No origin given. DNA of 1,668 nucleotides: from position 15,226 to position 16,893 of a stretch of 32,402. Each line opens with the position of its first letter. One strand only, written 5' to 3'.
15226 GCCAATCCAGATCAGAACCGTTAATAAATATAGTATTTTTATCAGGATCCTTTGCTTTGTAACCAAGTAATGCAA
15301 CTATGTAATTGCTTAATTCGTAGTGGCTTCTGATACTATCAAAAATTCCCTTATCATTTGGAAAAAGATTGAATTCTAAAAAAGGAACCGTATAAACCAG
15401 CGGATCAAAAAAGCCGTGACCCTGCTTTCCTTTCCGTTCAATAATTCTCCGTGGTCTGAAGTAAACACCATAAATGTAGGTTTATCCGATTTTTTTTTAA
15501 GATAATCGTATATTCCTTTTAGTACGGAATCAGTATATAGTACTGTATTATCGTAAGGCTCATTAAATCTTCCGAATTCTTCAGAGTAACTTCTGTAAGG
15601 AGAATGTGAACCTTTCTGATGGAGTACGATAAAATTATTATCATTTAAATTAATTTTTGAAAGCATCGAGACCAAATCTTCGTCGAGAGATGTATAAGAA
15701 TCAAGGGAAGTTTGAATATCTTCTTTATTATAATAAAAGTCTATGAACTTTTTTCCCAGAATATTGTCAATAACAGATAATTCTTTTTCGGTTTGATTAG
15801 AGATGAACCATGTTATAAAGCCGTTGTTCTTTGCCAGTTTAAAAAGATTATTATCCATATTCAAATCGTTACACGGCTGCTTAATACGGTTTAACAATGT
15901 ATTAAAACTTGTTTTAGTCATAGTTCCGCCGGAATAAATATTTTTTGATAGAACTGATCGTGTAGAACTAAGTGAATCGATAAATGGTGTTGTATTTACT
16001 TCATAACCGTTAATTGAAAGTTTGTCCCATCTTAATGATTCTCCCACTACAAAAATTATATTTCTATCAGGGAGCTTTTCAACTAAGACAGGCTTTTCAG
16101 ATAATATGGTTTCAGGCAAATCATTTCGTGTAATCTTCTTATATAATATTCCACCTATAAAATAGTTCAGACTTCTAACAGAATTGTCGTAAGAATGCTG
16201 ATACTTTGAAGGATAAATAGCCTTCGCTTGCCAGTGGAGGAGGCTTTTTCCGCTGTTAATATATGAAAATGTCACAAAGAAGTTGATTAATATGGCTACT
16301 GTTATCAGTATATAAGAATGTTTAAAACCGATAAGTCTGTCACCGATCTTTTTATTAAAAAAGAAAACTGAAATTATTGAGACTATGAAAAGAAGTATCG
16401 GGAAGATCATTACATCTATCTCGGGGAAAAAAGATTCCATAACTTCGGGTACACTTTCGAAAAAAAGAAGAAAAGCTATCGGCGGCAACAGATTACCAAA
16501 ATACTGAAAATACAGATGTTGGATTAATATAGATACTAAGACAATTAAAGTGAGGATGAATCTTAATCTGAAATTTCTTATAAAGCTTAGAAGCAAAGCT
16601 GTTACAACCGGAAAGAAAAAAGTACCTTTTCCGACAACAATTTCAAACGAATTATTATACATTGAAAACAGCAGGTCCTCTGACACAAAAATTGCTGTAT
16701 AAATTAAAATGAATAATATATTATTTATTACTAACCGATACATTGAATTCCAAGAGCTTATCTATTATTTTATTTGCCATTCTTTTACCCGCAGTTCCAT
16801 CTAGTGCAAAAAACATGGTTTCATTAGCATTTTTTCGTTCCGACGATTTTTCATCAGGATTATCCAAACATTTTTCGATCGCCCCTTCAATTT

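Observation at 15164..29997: A 14-gene translationally coupled LPS-core-type operon combining both routes of glycerol-phosphate addition (TagD/TagF-like and LtaS/OpgB-like) with a phosphoethanolamine-transferase-like gene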

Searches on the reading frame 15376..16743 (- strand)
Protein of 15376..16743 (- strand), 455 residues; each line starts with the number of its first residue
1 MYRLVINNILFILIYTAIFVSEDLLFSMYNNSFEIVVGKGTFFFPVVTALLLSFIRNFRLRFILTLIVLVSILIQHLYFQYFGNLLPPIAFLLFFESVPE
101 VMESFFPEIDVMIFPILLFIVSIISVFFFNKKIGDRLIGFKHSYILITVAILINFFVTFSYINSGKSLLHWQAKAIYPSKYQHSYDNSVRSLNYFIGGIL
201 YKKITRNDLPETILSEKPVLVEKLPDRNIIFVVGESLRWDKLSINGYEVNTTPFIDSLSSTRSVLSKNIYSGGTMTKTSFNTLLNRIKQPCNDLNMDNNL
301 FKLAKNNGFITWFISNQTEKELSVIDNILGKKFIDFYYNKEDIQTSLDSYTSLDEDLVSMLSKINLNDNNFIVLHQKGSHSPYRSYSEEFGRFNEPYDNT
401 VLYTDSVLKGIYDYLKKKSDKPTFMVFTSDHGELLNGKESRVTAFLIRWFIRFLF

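Call 4: search_protein_families(library=pfam, proteins=[window:15376-16743:-], max_evalue=0.01)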
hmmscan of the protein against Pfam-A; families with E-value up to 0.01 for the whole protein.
window:15376-16743:- (455 aa): 1 family
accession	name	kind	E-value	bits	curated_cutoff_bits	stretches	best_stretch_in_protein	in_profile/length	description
PF00884.28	Sulfatase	-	1.7e-37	129.8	25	1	227-437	1-247/301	Sulfatase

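Call 6: search_protein_families(library=ncbifam, proteins=[window:15376-16743:-], max_evalue=0.001)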
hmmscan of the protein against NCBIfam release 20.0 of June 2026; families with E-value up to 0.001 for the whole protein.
window:15376-16743:- (455 aa): 19 families
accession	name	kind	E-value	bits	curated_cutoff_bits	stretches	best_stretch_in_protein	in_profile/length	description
NF028537.1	P_eth_NH2_trans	domain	7.8e-24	84.1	500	2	36-394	43-393/527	phosphoethanolamine--lipid A transferase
NF007160.0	PRK09598.1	equivalog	1.1e-18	66.8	561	1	108-436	120-444/523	phosphoethanolamine--lipid A transferase EptA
NF007933.0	PRK10649.1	subfamily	3.5e-15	55.5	404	1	62-433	72-464/577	phosphoethanolamine transferase CptA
NF008593.0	PRK11560.1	equivalog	3.6e-15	55.2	493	1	38-439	52-473/563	kdo(2)-lipid A phosphoethanolamine 7''-transferase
NF033669.1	polymyxin_MCR8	exception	2.6e-11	43.2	1250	1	40-436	54-464/565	MCR-8 family phosphoethanolamine--lipid A transferase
NF008619.0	PRK11598.1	equivalog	6.5e-11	41.4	660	1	52-435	66-460/546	phosphoethanolamine transferase EptA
NF000465.1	polymyxin_MCR1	exception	1.2e-10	40.9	1100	1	224-435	231-470/541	MCR-1 family phosphoethanolamine--lipid A transferase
NF012179.0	CptA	domain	1.4e-10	40.5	900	1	226-434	224-453/556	phosphoethanolamine transferase CptA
NF033836.1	polymyxin_MCR9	exception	4e-10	39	1240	1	113-436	130-456/539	MCR-9 family phosphoethanolamine--lipid A transferase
NF033862.2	polymyxin_MCR10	exception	6.2e-10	38.3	1250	1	114-436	131-456/539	MCR-10 family phosphoethanolamine--lipid A transferase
NF033670.1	polymyxin_MCR6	exception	7.9e-10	38.1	1235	1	212-436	217-469/538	MCR-6 family phosphoethanolamine--lipid A transferase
NF012159.0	polymyxin_MCR2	exception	1.1e-09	37.6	1200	1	211-436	216-469/538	MCR-2 family phosphoethanolamine--lipid A transferase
NF033409.0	poly_MCR3_broad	equivalog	2.7e-09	36.2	1075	1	112-435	125-451/535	MCR-3-related phosphoethanolamine--lipid A transferase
NF033408.5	polymyxin_MCR3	exception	2e-08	33.3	1225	1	109-435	126-455/540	MCR-3 family phosphoethanolamine--lipid A transferase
NF033463.1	polymyxin_MCR5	exception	2.6e-08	33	1250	1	395-438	423-466/547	MCR-5 family phosphoethanolamine--lipid A transferase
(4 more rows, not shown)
